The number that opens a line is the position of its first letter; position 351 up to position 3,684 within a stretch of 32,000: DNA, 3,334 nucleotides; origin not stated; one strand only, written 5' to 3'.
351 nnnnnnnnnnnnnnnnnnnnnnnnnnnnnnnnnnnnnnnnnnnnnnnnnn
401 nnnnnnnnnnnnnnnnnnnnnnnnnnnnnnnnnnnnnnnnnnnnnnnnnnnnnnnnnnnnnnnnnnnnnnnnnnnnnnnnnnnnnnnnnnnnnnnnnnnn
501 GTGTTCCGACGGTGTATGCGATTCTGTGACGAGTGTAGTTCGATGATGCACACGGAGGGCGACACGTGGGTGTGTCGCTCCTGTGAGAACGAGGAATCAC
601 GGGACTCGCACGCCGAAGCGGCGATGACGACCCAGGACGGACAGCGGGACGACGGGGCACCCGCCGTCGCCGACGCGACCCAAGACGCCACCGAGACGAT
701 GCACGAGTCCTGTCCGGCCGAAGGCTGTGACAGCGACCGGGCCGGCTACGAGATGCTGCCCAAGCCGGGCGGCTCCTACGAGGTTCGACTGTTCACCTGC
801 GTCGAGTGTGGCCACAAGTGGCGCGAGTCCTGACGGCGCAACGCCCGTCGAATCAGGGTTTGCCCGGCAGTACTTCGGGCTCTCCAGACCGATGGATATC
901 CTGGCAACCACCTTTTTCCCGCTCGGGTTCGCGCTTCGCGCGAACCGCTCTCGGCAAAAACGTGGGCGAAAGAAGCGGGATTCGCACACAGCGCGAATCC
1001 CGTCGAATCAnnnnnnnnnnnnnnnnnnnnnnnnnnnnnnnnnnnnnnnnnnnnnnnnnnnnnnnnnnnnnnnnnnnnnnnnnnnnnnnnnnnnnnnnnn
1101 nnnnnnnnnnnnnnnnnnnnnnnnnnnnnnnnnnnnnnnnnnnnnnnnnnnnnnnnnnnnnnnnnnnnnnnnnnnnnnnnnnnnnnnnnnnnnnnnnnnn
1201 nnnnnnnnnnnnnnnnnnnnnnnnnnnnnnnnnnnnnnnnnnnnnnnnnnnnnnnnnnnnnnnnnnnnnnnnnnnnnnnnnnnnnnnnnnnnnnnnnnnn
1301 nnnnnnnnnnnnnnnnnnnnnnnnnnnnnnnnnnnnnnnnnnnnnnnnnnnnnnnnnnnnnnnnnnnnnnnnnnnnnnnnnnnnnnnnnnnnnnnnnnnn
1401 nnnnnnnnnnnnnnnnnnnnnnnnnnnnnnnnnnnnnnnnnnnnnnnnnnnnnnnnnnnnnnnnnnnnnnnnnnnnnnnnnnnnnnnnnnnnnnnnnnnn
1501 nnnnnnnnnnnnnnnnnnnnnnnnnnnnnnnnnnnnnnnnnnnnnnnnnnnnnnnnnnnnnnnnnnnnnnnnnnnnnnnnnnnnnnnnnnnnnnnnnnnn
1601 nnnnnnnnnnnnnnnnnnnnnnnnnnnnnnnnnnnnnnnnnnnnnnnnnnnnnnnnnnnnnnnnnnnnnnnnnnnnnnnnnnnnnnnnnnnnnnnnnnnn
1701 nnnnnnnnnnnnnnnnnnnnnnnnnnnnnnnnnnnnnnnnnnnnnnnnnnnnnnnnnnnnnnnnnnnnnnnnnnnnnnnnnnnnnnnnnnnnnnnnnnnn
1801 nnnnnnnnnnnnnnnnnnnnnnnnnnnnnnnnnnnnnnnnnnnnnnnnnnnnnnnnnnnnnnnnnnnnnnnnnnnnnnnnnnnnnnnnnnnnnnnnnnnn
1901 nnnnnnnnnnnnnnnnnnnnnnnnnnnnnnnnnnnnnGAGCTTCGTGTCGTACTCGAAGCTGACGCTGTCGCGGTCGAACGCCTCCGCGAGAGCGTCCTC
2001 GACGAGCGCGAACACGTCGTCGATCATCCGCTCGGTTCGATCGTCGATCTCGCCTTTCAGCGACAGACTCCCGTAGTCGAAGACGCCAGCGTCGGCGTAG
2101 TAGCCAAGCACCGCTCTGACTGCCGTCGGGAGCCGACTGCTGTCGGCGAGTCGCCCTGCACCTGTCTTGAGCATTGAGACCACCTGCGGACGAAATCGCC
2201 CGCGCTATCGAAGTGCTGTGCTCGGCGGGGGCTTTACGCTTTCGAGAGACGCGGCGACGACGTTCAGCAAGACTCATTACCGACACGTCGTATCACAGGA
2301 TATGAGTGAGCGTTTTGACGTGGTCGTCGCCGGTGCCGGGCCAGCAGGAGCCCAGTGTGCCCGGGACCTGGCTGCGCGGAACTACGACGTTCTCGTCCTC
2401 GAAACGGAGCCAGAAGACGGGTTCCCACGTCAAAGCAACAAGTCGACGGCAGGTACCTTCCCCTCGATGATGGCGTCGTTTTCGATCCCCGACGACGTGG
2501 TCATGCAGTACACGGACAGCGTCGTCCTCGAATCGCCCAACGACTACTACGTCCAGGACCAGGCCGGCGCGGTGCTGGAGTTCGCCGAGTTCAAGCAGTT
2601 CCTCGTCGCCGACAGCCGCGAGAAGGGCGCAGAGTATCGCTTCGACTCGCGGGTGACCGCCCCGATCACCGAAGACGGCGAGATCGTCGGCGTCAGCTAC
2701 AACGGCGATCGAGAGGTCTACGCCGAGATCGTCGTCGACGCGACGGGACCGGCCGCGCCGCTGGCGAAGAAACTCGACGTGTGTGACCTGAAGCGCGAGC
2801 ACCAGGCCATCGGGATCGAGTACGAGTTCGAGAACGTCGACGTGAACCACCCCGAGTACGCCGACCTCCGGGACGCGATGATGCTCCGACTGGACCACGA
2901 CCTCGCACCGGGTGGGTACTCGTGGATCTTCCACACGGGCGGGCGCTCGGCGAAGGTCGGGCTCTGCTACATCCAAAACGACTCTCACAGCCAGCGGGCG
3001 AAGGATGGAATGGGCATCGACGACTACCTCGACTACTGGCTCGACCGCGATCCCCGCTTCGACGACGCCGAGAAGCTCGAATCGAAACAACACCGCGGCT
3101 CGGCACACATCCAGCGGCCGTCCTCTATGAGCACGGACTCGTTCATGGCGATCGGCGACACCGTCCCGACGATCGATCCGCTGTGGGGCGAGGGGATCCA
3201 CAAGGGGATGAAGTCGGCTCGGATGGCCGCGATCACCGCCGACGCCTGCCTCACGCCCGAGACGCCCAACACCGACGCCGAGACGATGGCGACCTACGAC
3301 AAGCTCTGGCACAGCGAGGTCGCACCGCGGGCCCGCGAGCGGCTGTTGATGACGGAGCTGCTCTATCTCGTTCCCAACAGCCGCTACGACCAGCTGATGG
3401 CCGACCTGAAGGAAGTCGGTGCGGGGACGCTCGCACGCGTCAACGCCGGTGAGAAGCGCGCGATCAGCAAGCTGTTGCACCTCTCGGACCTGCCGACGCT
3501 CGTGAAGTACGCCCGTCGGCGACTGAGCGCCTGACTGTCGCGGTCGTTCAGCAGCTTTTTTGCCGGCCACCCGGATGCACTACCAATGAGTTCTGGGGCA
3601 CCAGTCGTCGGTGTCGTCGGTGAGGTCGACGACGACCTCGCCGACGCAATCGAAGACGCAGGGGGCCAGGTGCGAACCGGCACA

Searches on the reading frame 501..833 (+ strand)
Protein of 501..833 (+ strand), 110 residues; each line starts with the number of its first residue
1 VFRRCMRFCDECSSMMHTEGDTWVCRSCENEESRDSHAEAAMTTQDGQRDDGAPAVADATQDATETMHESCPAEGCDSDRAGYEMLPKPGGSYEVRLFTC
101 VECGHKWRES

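Call 81: search_protein_families(library=pfam, max_evalue=0.001, proteins=[window:501-833:+])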
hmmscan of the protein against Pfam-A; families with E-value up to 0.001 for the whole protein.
window:501-833:+ (110 aa): 1 family
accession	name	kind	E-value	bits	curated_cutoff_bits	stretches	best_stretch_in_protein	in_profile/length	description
PF02150.21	Zn_ribbon_RPB9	-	2.2e-07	31.1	25.2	1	6-32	1-31/36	RNA polymerases M/15 Kd subunit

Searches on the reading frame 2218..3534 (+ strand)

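Call 81: search_protein_families(library=pfam, max_evalue=0.001, proteins=[window:2218-3534:+])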
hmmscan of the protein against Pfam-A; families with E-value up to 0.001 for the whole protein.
window:2218-3534:+ (438 aa): 12 families
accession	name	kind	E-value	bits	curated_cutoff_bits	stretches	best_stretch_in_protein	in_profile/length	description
PF01266.30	DAO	-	7.4e-14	52.5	27.9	2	34-77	1-43/353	FAD dependent oxidoreductase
PF05834.18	Lycopene_cycl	-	2e-08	34.2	23.4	1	34-218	1-178/380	Lycopene cyclase protein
PF12831.13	FAD_oxidored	-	2.3e-07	30.9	27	1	34-179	1-147/416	FAD dependent oxidoreductase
PF22578.2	GGR_cat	-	8.1e-07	29.3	27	1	219-276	18-69/88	Geranylgeranyl reductase catalytic domain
PF07992.20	Pyr_redox_2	-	9.3e-07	29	26.1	1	33-158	1-87/291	Pyridine nucleotide-disulphide oxidoreductase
PF04820.20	Trp_halogenase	-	2.5e-06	27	21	1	121-185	156-220/458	Tryptophan halogenase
PF03486.20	HI0933_like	-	1.2e-05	25.4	50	0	34-65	2-33/244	HI0933-like protein Rossmann domain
PF00890.30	FAD_binding_2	-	5e-05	23.1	20.4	1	34-81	1-46/414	FAD binding domain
PF01946.23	Thi4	-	0.00016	21.4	26.2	0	32-63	17-49/235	Thi4 family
PF13450.12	NAD_binding_8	-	0.00031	21.4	21.9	1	37-66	1-30/68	NAD(P)-binding Rossmann-like domain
PF01494.25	FAD_binding_3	-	0.00044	20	22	0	33-197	2-177/349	FAD binding domain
PF01134.28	GIDA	-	0.00055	19.5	22.1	0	34-64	1-31/391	Glucose inhibited division protein A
